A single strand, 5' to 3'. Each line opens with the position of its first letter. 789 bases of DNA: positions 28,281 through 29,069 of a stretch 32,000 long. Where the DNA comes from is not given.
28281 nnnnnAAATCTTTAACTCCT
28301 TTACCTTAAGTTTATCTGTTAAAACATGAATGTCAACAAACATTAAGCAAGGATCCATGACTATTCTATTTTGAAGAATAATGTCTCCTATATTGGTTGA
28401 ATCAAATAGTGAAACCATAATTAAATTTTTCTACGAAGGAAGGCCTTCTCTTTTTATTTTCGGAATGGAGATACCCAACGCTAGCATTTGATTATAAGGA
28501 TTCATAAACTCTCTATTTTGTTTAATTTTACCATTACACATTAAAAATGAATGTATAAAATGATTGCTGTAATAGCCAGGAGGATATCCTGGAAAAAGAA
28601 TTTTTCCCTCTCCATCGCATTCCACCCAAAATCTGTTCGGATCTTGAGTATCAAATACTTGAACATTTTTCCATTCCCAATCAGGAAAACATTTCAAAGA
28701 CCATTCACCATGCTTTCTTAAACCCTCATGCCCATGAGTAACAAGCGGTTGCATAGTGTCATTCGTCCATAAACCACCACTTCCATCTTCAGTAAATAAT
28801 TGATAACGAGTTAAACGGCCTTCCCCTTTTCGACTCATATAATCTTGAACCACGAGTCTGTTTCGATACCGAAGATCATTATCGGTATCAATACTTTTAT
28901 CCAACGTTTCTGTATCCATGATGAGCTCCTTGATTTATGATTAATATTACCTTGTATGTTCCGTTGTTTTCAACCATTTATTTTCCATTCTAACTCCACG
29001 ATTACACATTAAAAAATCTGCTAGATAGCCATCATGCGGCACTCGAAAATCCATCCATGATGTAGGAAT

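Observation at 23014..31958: Complete phenazine-type biosynthetic operon in a Legionellales-like, effector-bearing genome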

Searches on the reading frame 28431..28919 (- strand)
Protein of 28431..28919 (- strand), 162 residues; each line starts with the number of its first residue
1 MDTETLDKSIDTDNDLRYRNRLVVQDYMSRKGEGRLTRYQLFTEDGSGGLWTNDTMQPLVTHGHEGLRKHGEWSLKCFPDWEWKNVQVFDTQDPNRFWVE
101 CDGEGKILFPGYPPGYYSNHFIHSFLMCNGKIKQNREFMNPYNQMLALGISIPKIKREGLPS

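Call 3: search_protein_families(library=pfam, proteins=[window:28431-28919:-], max_evalue=0.01)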
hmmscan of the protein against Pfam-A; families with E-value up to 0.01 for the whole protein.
window:28431-28919:- (162 aa): 2 families
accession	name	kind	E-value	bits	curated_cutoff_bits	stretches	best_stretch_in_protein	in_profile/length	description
PF03284.19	PHZA_PHZB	-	4.4e-75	251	24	1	7-162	7-162/162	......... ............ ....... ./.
PF12680.13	SnoaL_2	-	7.2e-05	23.8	27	1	41-133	19-100/102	SnoaL-like domain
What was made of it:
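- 28431..28919 (-): phzA/B (single copy): condenses two aminoketone molecules into the tricycle. Call 3: PF03284 251 bits.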

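Call 4: search_protein_families(library=ncbifam, proteins=[window:28431-28919:-], max_evalue=0.01)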
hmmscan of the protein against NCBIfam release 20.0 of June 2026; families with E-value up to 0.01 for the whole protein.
window:28431-28919:- (162 aa): 0 families

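Call 7: find_encoding_contigs(protein=window:28431-28919:-, flank=10000, max_places=6)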
Protein window:28431-28919:- (162 aa): no gene with exactly this product is on record in the collection.

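Call 8: find_homologous_proteins(query=window:28431-28919:-)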
Query window:28431-28919:- (162 aa): 600 proteins with E <= 0.001 among 606 candidates; the best 120 are listed.
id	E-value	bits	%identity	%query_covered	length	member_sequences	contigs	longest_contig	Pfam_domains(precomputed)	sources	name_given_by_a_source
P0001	3.1e-112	390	100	100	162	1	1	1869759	PF03284.20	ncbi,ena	-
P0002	9.7e-97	340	62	92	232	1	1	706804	PF07366.19,PF12680.14,PF03284.20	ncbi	-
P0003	1.4e-87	310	61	70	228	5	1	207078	PF07366.19,PF12680.14,PF03284.20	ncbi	-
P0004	4.6e-87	308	81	95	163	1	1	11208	PF03284.20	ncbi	-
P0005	3.3e-85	302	81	94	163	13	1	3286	PF12680.14,PF03284.20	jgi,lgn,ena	-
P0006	3.6e-85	302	80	94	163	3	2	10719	PF12680.14,PF03284.20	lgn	-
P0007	5.1e-84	298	77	100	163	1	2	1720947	PF12680.14,PF03284.20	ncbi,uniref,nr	ncbi:PhzA/PhzB family protein [Dyella tabacisoli]|uniref:Phenazine biosynthesis protein n=1 Tax=Dyel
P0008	6.4e-84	298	75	99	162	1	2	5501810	PF03284.20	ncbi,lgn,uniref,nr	ncbi:PhzA/PhzB family protein [Dyella sp. GSA-30]|uniref:PhzA/PhzB family protein n=1 Tax=Dyella sp.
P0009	1.0e-83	297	76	95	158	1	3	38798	PF03284.20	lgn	-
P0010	1.3e-83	297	75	100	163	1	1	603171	PF03284.20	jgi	jgi:hypothetical protein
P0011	1.6e-83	297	77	93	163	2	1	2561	PF03284.20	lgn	-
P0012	2.3e-83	296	76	94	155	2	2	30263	PF03284.20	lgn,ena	-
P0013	1.3e-82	294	77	96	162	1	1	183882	PF12680.14,PF03284.20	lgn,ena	-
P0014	7.4e-81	288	72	97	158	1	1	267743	PF03284.20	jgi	jgi:hypothetical protein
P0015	8.8e-81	288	72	100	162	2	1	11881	PF03284.20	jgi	jgi:phenazine biosynthesis protein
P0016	1.1e-80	288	75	93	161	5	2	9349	PF03284.20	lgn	-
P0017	3.4e-80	286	71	99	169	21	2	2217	PF03284.20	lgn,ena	-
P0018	4.3e-80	286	75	95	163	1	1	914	PF03284.20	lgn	-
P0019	5.3e-80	285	74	93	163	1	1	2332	PF12680.14,PF03284.20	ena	-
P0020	5.7e-80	285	71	99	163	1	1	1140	PF03284.20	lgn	-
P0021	7.6e-80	285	74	93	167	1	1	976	PF03284.20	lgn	-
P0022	8.3e-80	285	70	99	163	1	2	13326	PF12680.14,PF03284.20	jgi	jgi:phenazine biosynthesis protein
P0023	8.4e-80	285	70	99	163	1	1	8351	PF12680.14,PF03284.20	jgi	jgi:hypothetical protein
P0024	1.3e-79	284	75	93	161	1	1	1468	PF03284.20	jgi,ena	-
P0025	2.1e-79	283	74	92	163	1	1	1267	PF03284.20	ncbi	-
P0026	2.8e-79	283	70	99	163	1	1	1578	PF12680.14,PF03284.20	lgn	-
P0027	3.5e-79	283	77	91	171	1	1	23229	PF03284.20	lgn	-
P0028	3.7e-79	283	67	63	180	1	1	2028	PF12680.14,PF03284.20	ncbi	-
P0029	3.8e-79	283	73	93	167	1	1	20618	PF03284.20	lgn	-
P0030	4.7e-79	282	71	99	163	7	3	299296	PF12680.14,PF03284.20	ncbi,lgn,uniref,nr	ncbi:PhzA/PhzB family protein [Burkholderia ubonensis]|uniref:PhzA/PhzB family protein n=1 Tax=Burkh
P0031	6.6e-79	282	72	99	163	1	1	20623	PF03284.20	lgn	-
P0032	1.8e-78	280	75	93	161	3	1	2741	PF12680.14,PF03284.20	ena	-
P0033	2.1e-78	280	73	95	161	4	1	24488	PF03284.20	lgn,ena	-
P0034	2.4e-78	280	76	93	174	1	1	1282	PF03284.20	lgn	-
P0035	2.6e-78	280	74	91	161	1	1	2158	PF03284.20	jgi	jgi:hypothetical protein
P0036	3.0e-78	280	70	100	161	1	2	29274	PF03284.20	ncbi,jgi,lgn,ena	jgi:hypothetical protein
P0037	6.8e-78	278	74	94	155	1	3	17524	PF03284.20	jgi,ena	-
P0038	1.0e-77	278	73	94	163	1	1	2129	PF03284.20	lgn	-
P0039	1.3e-77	278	71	96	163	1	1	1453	PF12680.14,PF03284.20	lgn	-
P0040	1.5e-77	277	74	93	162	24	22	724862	PF03284.20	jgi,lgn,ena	-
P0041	1.6e-77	277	74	93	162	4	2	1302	PF12680.14,PF03284.20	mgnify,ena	mgnify:FL=1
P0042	1.8e-77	277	74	93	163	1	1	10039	PF12680.14,PF03284.20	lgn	-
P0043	1.8e-77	277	72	93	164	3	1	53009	PF12680.14,PF03284.20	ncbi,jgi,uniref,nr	ncbi:PhzA/PhzB family protein [Trinickia diaoshuihuensis]|jgi:ketosteroid isomerase-like protein|uni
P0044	2.0e-77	277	69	95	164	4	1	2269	PF12680.14,PF03284.20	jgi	-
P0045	2.3e-77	277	68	99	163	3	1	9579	PF12680.14,PF03284.20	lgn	-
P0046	2.3e-77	277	71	99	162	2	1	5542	PF03284.20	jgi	jgi:ketosteroid isomerase-like protein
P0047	2.8e-77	276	75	93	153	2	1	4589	PF03284.20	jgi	jgi:hypothetical protein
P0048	3.7e-77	276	70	98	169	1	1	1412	PF03284.20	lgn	-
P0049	5.6e-77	275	72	96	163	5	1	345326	PF03284.20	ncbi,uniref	ncbi:PhzA/PhzB family protein [Streptomyces sp. NPDC050416]|uniref:PhzA/PhzB family protein n=1 Tax=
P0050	7.8e-77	275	69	100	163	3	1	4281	PF12680.14,PF03284.20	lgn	-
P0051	1.2e-76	274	73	93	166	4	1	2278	PF12680.14,PF03284.20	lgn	-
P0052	1.3e-76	274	71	95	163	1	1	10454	PF12680.14,PF03284.20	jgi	jgi:phenazine biosynthesis protein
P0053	1.3e-76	274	73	94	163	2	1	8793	PF12680.14,PF03284.20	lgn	-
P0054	2.4e-76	273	72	93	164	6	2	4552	PF12680.14,PF03284.20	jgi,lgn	-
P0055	3.4e-76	273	68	100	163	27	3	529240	PF03284.20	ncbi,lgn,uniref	ncbi:PhzA/PhzB family protein [Streptomyces flavidovirens]|uniref:PhzA/PhzB family protein n=1 Tax=S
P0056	3.5e-76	273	71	94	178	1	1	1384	PF12680.14,PF03284.20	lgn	-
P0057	3.5e-76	273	69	99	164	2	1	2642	PF12680.14,PF03284.20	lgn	-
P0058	4.7e-76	272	70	99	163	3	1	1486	PF03284.20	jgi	jgi:hypothetical protein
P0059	4.8e-76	272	69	100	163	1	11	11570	PF12680.14,PF03284.20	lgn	-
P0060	7.1e-76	272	72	93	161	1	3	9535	PF03284.20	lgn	-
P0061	7.8e-76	272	67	99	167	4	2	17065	PF07366.19,PF12680.14,PF03284.20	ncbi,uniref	ncbi:PhzA/PhzB family protein [Streptomyces sp. NPDC058676]|uniref:PhzA/PhzB family protein n=1 Tax=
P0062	9.2e-76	272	70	96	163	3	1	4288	PF12680.14,PF03284.20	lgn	-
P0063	1.1e-75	271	71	91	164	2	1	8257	PF03284.20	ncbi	-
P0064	2.3e-75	270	70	99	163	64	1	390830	PF12680.14,PF03284.20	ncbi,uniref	ncbi:PhzA/PhzB family protein [Microbispora sp. NPDC046933]|uniref:PhzA/PhzB family protein n=1 Tax=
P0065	2.7e-75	270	70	96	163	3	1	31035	PF03284.20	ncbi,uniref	ncbi:PhzA/PhzB family protein [Streptomyces qaidamensis]|uniref:PhzA/PhzB family protein n=1 Tax=Str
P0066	3.8e-75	270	70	94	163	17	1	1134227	PF03284.20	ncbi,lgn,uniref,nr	ncbi:phenazine biosynthesis protein [Streptomyces sp. NBC_00424]|uniref:PhzA/PhzB family protein n=1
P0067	4.6e-75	269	68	99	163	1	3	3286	PF03284.20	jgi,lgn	jgi:hypothetical protein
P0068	4.8e-75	269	68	100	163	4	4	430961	PF03284.20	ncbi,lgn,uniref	ncbi:PhzA/PhzB family protein [Streptomyces tibetensis]|uniref:PhzA/PhzB family protein n=1 Tax=Stre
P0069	5.9e-75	269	67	100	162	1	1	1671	PF12680.14,PF03284.20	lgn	-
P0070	6.4e-75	269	68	93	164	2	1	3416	PF12680.14,PF03284.20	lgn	-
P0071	1.0e-74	268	66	99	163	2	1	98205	PF12680.14,PF03284.20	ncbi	ncbi:phenazine biosynthesis protein PhzB [Streptomyces capparidis]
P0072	1.1e-74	268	68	99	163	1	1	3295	PF12680.14,PF03284.20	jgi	jgi:phenazine biosynthesis protein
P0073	1.2e-74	268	72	91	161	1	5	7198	PF03284.20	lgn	-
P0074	1.3e-74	268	70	99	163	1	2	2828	PF03284.20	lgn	-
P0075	1.5e-74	268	71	91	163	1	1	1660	PF12680.14,PF03284.20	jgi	jgi:phenazine biosynthesis protein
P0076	1.5e-74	268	70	96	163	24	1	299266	PF03284.20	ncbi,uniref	ncbi:PhzA/PhzB family protein [Streptomyces sp. NPDC002018]|uniref:PhzA/PhzB family protein n=1 Tax=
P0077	4.4e-74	266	66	100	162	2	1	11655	PF12680.14,PF03284.20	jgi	jgi:phenazine biosynthesis protein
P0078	4.5e-74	266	68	96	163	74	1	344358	PF03284.20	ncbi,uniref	ncbi:PhzA/PhzB family protein [Streptomyces sp. NPDC046203]|uniref:PhzA/PhzB family protein n=1 Tax=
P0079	5.0e-74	266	68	96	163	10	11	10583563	PF03284.20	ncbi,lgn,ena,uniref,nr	ncbi:PhzA/PhzB family protein [Streptomyces canus]|uniref:PhzA/PhzB family protein n=1 Tax=Streptomy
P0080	6.7e-74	265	69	96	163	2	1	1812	PF12680.14,PF03284.20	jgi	jgi:phenazine biosynthesis protein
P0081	8.9e-74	265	68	99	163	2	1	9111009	PF03284.20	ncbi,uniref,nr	ncbi:PhzA/PhzB family protein [Amycolatopsis nigrescens]|uniref:PhzA/PhzB family protein n=1 Tax=Amy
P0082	9.2e-74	265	68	99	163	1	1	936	PF03284.20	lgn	-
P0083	9.3e-74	265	67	99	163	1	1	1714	PF03284.20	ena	-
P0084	1.0e-73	265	67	100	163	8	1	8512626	PF03284.20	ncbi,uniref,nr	ncbi:phenazine biosynthesis protein [Streptomyces sp. GMY02]|uniref:PhzA/PhzB family protein n=1 Tax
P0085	1.2e-73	265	65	98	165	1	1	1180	PF12680.14,PF03284.20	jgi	jgi:hypothetical protein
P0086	1.5e-73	264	68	98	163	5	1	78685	PF03284.20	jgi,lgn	jgi:hypothetical protein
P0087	2.6e-73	264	68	96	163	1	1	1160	PF03284.20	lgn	-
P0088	3.1e-73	263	69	93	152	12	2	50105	PF12680.14,PF03284.20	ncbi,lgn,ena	-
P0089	3.6e-73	263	66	100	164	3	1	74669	PF03284.20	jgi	-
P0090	3.7e-73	263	67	100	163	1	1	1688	PF12680.14,PF03284.20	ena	-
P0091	4.4e-73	263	68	100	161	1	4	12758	PF12680.14,PF03284.20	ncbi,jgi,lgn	jgi:ketosteroid isomerase-like protein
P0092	4.4e-73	263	69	96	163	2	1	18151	PF12680.14,PF03284.20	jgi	jgi:ketosteroid isomerase-like protein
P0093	5.4e-73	262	66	99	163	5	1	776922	PF12680.14,PF03284.20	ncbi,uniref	ncbi:PhzA/PhzB family protein [Kitasatospora sp. NPDC048286]|uniref:PhzA/PhzB family protein n=1 Tax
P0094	5.7e-73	262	65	100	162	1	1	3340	PF03284.20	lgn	-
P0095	8.5e-73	262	66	99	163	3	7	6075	PF12680.14,PF03284.20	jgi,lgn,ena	jgi:ketosteroid isomerase-like protein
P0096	8.7e-73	262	69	95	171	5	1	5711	PF03284.20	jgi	jgi:hypothetical protein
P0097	8.7e-73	262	68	99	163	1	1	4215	PF03284.20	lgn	-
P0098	8.7e-73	262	69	93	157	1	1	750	PF03284.20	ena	-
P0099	1.1e-72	262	67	96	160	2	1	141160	PF12680.14,PF03284.20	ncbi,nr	ncbi:phenazine biosynthesis protein [Pseudonocardiaceae bacterium YIM PH 21723]|nr:phenazine biosynt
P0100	1.1e-72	261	69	94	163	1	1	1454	PF03284.20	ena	-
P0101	1.1e-72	261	69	97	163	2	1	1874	PF03284.20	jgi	jgi:phenazine biosynthesis protein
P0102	1.2e-72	261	67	100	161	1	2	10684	PF12680.14,PF03284.20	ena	-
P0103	1.9e-72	261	71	93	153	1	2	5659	PF03284.20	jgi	jgi:phenazine biosynthesis protein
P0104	2.3e-72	260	66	99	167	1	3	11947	PF03284.20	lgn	-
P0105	2.8e-72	260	68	95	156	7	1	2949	PF12680.14,PF03284.20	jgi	jgi:ketosteroid isomerase-like protein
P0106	2.8e-72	260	67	100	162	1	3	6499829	PF12680.14,PF03284.20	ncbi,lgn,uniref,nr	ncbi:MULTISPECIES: PhzA/PhzB family protein [Micromonospora]|uniref:Ketosteroid isomerase-related pr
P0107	4.0e-72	260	67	100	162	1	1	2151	PF12680.14,PF03284.20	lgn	-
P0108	4.4e-72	260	66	100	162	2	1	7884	PF12680.14,PF03284.20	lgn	-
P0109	4.5e-72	259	66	99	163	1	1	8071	PF03284.20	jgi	-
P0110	5.1e-72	259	73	86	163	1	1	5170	PF12680.14,PF03284.20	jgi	jgi:ketosteroid isomerase-like protein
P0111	5.8e-72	259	66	100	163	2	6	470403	PF03284.20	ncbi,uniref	ncbi:PhzA/PhzB family protein [Streptomyces sp. NPDC058220]|uniref:PhzA/PhzB family protein n=1 Tax=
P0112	5.9e-72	259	69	99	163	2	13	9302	PF03284.20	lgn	-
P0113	6.8e-72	259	66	99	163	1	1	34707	PF12680.14,PF03284.20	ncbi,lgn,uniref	ncbi:PhzA/PhzB family protein [Streptosporangium sp. NPDC051023]|uniref:PhzA/PhzB family protein n=1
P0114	7.1e-72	259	71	93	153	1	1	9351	PF03284.20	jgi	jgi:phenazine biosynthesis protein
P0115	8.0e-72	259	71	91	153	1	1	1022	PF03284.20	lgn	-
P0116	8.4e-72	259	70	93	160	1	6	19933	PF03284.20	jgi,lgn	jgi:ketosteroid isomerase-like protein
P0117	8.5e-72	259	67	96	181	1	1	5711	PF03284.20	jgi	jgi:ketosteroid isomerase-like protein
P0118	8.5e-72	259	66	100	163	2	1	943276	PF12680.14,PF03284.20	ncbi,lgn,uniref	ncbi:PhzA/PhzB family protein [Streptomyces albogriseolus]|uniref:PhzA/PhzB family protein n=1 Tax=S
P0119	9.3e-72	258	69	94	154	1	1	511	PF03284.20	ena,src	-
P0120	1.0e-71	258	67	100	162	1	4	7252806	PF12680.14,PF03284.20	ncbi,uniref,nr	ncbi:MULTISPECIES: PhzA/PhzB family protein [unclassified Micromonospora]|uniref:PhzA/PhzB family pr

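Call 9: find_encoding_contigs(protein=P0001, flank=10000, max_places=4)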
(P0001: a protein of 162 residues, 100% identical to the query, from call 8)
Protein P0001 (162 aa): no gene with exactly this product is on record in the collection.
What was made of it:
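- Tried and rejected: I tried to fetch the source contig to read beyond position 32000. find_encoding_contigs found no record for the window PhzA/B or for its identical database entry (calls 7, 9).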

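Call 10: list_cluster_members(proteins=[P0001, P0002, P0003, P0004, P0010, P0013, P0014])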
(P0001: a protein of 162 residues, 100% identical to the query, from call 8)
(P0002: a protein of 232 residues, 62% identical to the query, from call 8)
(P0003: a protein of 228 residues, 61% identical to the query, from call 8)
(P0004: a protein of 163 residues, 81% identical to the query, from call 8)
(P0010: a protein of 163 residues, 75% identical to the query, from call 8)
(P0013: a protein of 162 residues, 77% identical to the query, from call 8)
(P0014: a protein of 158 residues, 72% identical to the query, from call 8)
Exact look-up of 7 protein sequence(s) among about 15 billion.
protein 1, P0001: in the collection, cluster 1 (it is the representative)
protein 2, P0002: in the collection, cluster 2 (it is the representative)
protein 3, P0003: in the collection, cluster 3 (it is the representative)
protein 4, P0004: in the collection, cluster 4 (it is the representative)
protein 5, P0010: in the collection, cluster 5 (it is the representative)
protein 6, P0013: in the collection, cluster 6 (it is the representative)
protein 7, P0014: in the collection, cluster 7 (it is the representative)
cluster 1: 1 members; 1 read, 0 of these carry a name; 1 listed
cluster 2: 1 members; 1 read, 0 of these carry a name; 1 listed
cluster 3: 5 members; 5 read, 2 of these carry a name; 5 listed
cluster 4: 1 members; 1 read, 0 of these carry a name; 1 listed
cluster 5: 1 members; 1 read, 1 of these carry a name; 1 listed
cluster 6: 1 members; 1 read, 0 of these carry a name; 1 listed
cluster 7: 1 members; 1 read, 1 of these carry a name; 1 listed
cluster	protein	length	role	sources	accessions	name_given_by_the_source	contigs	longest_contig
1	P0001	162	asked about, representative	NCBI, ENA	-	-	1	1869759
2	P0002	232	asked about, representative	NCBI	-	-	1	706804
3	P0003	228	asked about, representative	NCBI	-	-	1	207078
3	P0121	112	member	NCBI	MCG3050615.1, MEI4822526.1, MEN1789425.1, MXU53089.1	phenazine biosynthesis protein PhzA, partial [Pseudomonas aeruginosa]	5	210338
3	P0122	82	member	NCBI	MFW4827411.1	phenazine biosynthesis protein PhzA, partial [Pseudomonas aeruginosa]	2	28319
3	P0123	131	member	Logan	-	-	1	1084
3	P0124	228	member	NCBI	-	-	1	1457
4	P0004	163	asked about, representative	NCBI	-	-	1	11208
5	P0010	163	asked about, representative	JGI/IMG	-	hypothetical protein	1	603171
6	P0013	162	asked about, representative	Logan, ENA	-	-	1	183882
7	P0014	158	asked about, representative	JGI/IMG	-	hypothetical protein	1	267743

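Call 11: find_related_loci(query=window:28431-28919:-, collection=genome_contigs, flank=10000)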
Query window:28431-28919:- (162 aa) in genome_contigs; peptide patterns used: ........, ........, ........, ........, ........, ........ (x = any residue, [..] = any of these).
77 stretches matched a pattern; 15 encode a relative of the query (tblastn E <= 1e-3); 15 distinct loci.
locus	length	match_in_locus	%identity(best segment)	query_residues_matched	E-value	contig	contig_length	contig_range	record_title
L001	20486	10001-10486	72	1-162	5e-83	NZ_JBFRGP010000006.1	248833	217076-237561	Dyella sp. 2RAB6 SCAFFOLD_11, whole genome shotgun sequence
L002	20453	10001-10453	74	12-162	2e-81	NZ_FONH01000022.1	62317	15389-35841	Dyella marensis strain UNC178MFTsu3.1, whole genome shotgun sequence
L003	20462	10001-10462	73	9-162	4e-81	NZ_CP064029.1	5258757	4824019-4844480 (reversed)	Dyella marensis strain CS5-B2 chromosome, complete genome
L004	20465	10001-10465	72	8-162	8e-80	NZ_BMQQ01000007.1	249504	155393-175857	Streptomyces purpureus strain JCM 3172 sequence07, whole genome shotgun sequence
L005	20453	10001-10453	70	12-162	1e-76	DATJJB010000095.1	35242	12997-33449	MAG TPA_asm: Kutzneria sp. isolate SMAG_U15554 k141_39350, whole genome shotgun sequence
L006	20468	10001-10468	67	7-162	1e-75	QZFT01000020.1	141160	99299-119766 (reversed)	Pseudonocardiaceae bacterium YIM PH 21723 NODE_17, whole genome shotgun sequence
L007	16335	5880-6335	71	9-160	9e-76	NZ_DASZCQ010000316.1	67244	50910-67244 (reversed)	MAG: Actinophytocola sp. isolate SMAG_U6446 k141_88477, whole genome shotgun sequence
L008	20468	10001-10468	67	7-162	2e-74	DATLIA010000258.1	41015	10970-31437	MAG TPA_asm: Actinokineospora sp. isolate SMAG_U13655 k141_3081536, whole genome shotgun sequence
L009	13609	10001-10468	63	7-162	4e-72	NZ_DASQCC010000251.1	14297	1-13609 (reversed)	MAG: Actinophytocola sp. isolate SMAG_U11689 k141_1531208, whole genome shotgun sequence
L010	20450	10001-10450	68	13-162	5e-72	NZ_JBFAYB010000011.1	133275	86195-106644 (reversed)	Streptomyces sp. NPDC051907 NPDC051907_48_A8.ctg-0011, whole genome shotgun sequence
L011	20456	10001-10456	64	10-161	6e-72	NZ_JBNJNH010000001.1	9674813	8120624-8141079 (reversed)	Dactylosporangium sp. CA-139066 MDNA_WGS_301_1, whole genome shotgun sequence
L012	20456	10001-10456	64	10-161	6e-72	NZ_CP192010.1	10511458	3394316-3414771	Dactylosporangium sp. CA-052675 chromosome, complete genome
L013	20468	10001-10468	64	6-161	8e-71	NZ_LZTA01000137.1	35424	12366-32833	Mycobacterium sp. 852002-40037_SCH5390672 contig_95, whole genome shotgun sequence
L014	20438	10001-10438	64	17-162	7e-70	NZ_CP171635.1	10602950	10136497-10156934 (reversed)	Lentzea sp. JNUCC 0626 strain JNUCC chromosome, complete genome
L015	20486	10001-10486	63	2-162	4e-68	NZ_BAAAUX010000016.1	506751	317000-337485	Saccharopolyspora taberi strain JCM 9383 sequence16, whole genome shotgun sequence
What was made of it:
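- On ehp-type (griseoluteic acid / AGA) phenazine cluster: The sequence beyond 32000 is unavailable (calls 7, 9, 11).
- Tried and rejected: The GTDB representative scan did not return the source genome (call 11).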

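Call 16: find_encoding_contigs(protein=P0004, flank=10000, max_places=3)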
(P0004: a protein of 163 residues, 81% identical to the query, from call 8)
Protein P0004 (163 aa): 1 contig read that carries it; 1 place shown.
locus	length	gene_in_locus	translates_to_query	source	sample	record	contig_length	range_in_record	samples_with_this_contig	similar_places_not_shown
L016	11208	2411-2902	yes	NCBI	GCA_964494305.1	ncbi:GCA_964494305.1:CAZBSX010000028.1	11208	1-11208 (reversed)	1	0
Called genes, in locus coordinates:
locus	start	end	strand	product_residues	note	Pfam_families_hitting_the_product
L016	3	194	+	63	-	?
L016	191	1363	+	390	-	PF00425:Chorismate_bind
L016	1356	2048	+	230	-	PF00117:GATase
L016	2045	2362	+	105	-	-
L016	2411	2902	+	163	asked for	PF03284:PHZA_PHZB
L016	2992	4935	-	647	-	PF00664:ABC_membrane, PF00005:ABC_tran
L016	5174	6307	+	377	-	PF01474:DAHP_synth_2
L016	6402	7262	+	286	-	PF02567:PhzC-PhzF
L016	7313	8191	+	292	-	PF01814:Hemerythrin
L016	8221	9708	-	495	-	PF05401:NodS, PF13489:Methyltransf_23, PF08241:Methyltransf_11, PF08242:Methyltransf_12, PF13649:Methyltransf_25, PF13847:Methyltransf_31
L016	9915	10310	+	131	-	PF00903:Glyoxalase, PF12681:Glyoxalase_2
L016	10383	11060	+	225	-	PF05724:TPMT, PF03848:TehB, PF13489:Methyltransf_23, PF13847:Methyltransf_31, PF08241:Methyltransf_11, PF08242:Methyltransf_12, PF13649:Methyltransf_25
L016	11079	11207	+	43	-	?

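Call 17: find_encoding_contigs(protein=P0006, flank=10000, max_places=3)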
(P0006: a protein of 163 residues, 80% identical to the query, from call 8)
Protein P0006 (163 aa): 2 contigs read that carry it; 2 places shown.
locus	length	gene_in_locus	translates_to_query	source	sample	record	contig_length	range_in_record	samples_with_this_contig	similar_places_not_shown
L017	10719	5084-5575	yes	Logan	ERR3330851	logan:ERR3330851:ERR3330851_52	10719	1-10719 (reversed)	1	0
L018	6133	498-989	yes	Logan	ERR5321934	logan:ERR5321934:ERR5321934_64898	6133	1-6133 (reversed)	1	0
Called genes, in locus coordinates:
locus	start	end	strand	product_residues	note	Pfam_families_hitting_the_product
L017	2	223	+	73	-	?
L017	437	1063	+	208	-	PF00857:Isochorismatase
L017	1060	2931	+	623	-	PF00425:Chorismate_bind, PF00117:GATase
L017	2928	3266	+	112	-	-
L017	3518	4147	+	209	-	PF01243:PNPOx_N, PF10590:PNP_phzG_C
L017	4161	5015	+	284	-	PF02567:PhzC-PhzF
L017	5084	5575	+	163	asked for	PF03284:PHZA_PHZB, PF12680:SnoaL_2 (faint)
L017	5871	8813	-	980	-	PF00486:Trans_reg_C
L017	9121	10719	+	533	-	?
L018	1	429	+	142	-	?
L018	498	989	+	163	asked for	PF03284:PHZA_PHZB, PF12680:SnoaL_2 (faint)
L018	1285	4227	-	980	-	PF00486:Trans_reg_C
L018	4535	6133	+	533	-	?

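Call 40: search_solved_structures(query=window:28431-28919:-, max_evalue=0.00001, show_alignments=2)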
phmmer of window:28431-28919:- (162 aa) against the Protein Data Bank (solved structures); distinct sequences matched with E-value up to 0.00001: 2.
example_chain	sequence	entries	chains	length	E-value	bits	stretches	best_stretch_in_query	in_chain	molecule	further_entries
3ff0_A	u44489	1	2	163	8.4e-68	230.8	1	12-162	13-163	Phenazine biosynthesis protein phzB 2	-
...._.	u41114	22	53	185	1.3e-62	213.9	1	15-162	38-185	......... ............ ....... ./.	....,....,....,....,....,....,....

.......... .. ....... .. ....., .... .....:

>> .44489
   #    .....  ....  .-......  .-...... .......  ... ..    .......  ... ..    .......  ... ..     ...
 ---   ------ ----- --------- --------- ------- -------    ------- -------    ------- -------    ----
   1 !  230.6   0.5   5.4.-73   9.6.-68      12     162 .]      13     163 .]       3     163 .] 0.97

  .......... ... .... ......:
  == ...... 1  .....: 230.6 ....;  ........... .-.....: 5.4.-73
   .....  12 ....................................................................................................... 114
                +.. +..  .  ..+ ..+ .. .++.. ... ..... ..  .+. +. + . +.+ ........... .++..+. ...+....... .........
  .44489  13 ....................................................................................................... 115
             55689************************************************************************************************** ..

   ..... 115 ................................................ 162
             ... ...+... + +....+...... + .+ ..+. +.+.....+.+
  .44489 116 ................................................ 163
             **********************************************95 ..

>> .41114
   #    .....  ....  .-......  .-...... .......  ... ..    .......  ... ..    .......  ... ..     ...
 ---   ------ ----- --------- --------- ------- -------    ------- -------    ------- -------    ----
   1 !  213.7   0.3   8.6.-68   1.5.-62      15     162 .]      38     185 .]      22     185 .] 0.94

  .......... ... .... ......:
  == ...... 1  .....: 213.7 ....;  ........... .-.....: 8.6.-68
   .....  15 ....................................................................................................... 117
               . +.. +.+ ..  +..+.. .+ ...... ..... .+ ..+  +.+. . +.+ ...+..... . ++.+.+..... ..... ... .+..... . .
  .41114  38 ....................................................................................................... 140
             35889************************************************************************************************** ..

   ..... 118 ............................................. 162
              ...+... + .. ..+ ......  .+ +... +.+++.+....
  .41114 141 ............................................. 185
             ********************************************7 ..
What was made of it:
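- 28431..28919 (-): Call 40: PDB PhzB2 231 bits and Burkholderia PhzA/B 214 bits.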
